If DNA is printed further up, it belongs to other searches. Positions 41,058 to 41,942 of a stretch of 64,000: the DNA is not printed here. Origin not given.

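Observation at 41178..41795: Nuclease-dead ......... protein with a four-Cys tail, translationally coupled to sufB: candidate domesticated Fe-S sensor/regulator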

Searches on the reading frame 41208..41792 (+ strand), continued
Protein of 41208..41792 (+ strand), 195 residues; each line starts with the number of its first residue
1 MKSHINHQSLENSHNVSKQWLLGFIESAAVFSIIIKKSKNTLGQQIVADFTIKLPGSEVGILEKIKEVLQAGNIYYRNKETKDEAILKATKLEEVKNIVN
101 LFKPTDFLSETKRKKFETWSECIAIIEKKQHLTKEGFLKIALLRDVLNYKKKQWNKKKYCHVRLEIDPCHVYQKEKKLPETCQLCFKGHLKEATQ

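Call 64: find_encoding_contigs(protein=P0040, flank=3000, max_places=2)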
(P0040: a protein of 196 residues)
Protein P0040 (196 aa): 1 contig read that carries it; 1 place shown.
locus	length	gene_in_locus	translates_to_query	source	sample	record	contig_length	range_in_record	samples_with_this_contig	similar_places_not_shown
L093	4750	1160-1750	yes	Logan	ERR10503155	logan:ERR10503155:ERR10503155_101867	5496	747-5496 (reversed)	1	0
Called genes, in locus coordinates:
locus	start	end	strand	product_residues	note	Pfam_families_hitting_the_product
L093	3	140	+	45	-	?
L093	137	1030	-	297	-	-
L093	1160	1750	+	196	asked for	PF00961:LAGLIDADG_1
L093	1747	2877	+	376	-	PF00266:Aminotran_5, PF01212:Beta_elim_lyase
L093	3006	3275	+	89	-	-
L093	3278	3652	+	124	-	PF01592:NifU_N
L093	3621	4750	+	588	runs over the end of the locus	PF00884:Sulfatase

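Call 65: find_encoding_contigs(protein=P0041, flank=3000, max_places=2)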
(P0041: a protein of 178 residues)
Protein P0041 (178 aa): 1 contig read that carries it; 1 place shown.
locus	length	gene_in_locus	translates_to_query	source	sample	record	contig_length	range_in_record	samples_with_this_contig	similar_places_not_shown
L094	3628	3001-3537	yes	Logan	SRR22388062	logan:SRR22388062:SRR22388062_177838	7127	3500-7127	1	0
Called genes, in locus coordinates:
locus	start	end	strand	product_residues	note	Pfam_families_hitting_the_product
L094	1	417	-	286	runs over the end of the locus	PF05681:Fumerase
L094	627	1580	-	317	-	-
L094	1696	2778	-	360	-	-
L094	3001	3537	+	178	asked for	PF00961:LAGLIDADG_1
